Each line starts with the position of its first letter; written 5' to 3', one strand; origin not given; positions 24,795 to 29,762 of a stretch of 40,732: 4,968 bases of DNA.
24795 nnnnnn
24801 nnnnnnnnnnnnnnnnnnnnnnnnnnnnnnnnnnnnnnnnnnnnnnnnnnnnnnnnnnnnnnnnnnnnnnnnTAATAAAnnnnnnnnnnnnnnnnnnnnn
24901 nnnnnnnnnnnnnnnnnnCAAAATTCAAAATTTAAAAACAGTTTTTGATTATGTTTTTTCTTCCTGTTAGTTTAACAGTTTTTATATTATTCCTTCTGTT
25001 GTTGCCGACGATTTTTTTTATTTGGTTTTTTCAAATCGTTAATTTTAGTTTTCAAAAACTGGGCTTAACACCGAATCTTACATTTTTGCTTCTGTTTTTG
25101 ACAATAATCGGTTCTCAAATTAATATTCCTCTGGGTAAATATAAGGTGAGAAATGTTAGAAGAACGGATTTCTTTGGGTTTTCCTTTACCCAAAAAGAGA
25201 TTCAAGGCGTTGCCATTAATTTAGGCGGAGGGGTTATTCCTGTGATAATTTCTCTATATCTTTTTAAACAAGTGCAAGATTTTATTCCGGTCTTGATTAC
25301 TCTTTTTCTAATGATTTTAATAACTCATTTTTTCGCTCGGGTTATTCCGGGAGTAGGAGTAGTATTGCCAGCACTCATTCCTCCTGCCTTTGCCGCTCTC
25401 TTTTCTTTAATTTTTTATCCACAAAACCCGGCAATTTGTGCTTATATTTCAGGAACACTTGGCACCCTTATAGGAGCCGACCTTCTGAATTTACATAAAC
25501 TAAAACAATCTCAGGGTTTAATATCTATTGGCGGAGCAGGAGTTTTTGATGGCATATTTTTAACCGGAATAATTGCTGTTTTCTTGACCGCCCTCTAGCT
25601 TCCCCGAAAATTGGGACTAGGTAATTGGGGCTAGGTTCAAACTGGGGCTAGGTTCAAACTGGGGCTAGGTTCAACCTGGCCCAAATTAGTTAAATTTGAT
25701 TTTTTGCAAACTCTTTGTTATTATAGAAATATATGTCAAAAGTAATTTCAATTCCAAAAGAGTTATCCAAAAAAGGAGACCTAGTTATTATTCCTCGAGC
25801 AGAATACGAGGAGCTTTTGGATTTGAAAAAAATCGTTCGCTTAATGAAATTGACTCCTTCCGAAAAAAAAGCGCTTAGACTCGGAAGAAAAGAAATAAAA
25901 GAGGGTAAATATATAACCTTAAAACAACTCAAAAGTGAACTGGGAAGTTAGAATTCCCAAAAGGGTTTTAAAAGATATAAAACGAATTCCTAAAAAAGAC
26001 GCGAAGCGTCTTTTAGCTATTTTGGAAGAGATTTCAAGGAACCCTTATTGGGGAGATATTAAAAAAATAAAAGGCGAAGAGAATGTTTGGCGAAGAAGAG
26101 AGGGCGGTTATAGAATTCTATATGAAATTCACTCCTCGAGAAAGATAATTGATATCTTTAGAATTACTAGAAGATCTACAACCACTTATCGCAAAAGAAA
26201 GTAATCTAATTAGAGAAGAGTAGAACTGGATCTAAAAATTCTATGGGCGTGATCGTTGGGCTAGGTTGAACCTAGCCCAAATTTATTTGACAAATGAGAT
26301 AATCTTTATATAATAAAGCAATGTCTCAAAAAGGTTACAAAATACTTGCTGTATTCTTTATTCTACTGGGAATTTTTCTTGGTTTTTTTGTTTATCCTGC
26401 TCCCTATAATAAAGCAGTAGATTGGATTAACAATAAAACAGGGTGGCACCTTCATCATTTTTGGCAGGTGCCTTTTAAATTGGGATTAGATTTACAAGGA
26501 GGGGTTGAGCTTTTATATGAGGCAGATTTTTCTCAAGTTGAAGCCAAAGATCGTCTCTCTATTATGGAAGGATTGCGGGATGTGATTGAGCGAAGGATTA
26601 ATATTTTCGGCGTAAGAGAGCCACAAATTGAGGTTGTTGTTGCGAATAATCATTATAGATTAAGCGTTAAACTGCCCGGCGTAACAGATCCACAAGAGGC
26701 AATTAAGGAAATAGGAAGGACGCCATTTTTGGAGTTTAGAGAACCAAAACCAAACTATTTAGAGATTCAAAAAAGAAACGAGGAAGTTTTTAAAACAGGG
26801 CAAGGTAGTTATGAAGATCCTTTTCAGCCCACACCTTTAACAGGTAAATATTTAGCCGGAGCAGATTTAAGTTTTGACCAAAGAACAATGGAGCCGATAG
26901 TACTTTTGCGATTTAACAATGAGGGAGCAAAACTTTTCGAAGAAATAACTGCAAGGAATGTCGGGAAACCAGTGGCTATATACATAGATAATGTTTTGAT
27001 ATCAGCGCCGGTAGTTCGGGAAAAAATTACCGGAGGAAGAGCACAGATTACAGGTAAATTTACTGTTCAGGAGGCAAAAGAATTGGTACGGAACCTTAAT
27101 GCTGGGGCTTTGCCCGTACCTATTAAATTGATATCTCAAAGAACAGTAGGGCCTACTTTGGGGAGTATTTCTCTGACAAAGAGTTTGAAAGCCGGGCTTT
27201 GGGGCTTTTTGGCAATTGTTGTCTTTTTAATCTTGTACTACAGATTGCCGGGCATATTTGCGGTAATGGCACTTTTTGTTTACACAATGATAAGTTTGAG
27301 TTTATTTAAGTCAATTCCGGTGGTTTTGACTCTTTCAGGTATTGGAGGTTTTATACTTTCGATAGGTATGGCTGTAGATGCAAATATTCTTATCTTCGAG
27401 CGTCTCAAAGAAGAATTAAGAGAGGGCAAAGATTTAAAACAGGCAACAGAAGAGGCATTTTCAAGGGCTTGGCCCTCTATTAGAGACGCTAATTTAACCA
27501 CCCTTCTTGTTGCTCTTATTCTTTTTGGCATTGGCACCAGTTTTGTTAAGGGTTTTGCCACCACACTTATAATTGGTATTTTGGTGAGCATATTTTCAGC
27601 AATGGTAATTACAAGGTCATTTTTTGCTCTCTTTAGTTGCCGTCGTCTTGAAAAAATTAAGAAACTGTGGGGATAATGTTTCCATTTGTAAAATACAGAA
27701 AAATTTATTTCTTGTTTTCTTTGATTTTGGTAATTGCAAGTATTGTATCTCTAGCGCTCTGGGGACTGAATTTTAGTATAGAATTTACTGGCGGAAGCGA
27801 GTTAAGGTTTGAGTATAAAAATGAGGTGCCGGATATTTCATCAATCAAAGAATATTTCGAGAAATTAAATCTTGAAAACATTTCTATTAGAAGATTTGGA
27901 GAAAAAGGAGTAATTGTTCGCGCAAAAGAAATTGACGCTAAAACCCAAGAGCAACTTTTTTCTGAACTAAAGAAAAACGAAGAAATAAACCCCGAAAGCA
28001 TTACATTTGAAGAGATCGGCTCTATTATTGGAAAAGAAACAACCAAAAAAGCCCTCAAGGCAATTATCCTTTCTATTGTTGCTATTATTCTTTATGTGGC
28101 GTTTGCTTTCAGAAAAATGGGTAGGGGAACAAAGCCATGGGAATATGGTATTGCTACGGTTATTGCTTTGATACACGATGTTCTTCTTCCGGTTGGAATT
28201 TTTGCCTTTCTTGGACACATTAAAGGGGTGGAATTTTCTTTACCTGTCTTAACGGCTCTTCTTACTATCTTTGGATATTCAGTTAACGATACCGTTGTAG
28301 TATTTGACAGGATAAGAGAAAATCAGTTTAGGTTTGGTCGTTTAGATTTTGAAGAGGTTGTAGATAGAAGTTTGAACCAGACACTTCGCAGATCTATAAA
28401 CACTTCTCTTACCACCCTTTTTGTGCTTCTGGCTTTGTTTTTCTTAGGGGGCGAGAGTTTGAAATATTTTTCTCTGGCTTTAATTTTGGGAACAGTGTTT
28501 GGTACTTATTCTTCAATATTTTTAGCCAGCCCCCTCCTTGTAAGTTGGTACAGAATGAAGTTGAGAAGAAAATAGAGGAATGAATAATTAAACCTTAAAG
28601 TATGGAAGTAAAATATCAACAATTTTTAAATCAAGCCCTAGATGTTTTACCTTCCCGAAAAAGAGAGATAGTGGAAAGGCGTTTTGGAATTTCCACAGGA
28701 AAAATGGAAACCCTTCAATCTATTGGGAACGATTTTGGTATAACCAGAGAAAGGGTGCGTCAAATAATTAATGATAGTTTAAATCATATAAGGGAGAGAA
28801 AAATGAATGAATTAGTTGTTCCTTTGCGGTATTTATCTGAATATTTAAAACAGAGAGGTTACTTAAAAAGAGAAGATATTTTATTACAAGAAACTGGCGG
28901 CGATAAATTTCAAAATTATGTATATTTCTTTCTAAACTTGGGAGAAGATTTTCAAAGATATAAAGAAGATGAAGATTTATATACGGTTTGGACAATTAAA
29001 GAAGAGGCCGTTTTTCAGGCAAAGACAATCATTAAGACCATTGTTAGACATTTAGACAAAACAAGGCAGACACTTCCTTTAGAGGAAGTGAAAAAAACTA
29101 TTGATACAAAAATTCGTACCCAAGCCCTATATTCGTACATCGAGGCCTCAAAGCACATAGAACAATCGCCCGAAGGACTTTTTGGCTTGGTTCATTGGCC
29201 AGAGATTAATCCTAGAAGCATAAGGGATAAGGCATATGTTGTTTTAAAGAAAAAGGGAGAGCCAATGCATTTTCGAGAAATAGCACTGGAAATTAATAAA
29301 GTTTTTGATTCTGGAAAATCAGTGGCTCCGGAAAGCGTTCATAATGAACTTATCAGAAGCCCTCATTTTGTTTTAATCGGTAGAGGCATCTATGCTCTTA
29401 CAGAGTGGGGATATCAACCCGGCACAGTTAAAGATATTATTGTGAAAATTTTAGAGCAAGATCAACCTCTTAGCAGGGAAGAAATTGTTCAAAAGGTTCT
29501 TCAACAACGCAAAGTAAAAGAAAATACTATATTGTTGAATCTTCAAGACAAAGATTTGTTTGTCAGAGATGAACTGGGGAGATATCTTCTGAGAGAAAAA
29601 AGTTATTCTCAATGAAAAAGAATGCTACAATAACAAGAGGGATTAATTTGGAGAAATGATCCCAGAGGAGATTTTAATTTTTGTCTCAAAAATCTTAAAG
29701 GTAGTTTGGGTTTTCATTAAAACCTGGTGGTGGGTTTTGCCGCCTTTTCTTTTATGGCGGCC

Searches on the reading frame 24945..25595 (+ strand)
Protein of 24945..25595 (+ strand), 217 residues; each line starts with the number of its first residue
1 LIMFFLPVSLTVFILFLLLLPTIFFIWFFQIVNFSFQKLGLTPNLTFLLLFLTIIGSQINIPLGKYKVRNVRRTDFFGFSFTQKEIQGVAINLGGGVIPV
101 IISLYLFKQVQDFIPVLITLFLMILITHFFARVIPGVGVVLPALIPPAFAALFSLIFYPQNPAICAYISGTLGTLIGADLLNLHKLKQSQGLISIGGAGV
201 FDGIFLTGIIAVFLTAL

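Call 80: search_protein_families(library=pfam, proteins=[window:24945-25595:+], max_evalue=0.00001)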
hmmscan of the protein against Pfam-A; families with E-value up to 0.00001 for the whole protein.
window:24945-25595:+ (217 aa): 1 family
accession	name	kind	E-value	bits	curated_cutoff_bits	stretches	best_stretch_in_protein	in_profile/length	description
PF07758.16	DUF1614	-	6.3e-50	169.9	23.9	1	54-214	1-171/171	Protein of unknown function (DUF1614)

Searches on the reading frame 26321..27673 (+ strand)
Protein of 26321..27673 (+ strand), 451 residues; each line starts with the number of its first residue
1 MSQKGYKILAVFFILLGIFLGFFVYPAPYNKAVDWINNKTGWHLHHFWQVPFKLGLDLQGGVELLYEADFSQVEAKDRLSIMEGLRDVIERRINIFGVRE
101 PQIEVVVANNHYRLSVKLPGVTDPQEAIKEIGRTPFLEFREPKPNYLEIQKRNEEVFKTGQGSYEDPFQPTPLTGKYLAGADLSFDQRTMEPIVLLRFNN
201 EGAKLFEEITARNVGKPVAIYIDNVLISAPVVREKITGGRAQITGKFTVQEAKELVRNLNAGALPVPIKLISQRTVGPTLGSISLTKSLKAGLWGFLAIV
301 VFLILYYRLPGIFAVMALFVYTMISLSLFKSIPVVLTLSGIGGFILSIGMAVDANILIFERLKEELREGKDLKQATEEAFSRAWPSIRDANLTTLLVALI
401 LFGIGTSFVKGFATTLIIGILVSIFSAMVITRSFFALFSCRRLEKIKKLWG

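Call 80: search_protein_families(library=pfam, proteins=[window:26321-27673:+], max_evalue=0.00001)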
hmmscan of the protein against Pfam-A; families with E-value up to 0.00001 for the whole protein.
window:26321-27673:+ (451 aa): 4 families
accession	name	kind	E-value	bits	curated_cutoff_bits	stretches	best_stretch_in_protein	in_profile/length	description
PF22599.2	SecDF_P1_head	-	5.3e-31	107.3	27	1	172-266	20-114/114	SecDF, P1 head subdomain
PF02355.23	SecD_SecF_C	-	1.1e-17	64.5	20.5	1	268-436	13-184/189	Protein export membrane protein SecD/SecF, C-terminal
PF21760.3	SecD_1st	-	9.3e-14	51.1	27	1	83-142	2-58/60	Protein translocase subunit SecDF, P1 domain, N-terminal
PF03176.21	MMPL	-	7.8e-10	38.6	20.5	1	292-444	149-308/333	MMPL family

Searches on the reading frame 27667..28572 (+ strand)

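Call 80: search_protein_families(library=pfam, proteins=[window:27667-28572:+], max_evalue=0.00001)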
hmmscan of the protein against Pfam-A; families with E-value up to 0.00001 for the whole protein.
window:27667-28572:+ (302 aa): 1 family
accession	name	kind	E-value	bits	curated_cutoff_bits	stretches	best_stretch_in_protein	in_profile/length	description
PF02355.23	SecD_SecF_C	-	2.7e-57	193.7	20.5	1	101-295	6-187/189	Protein export membrane protein SecD/SecF, C-terminal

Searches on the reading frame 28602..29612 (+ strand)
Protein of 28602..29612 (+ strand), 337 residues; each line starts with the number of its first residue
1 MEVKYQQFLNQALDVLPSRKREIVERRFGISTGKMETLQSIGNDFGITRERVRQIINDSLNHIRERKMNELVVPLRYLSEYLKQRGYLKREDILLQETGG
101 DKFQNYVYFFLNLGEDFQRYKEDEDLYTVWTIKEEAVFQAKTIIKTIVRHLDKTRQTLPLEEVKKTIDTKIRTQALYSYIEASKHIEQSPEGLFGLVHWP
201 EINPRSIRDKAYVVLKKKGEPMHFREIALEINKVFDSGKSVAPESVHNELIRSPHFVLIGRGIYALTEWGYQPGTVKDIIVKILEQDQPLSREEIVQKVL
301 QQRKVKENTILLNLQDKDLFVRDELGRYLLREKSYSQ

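Call 80: search_protein_families(library=pfam, proteins=[window:28602-29612:+], max_evalue=0.00001)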
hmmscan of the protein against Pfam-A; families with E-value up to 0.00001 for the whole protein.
window:28602-29612:+ (337 aa): 2 families
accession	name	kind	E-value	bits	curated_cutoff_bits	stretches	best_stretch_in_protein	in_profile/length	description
PF04545.22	Sigma70_r4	-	3.4e-14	52.5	24.1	1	12-65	1-50/50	Sigma-70, region 4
PF05066.19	HARE-HTH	-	1.3e-08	35.5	25.9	0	206-235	2-31/71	HB1, ASXL, restriction endonuclease HTH domain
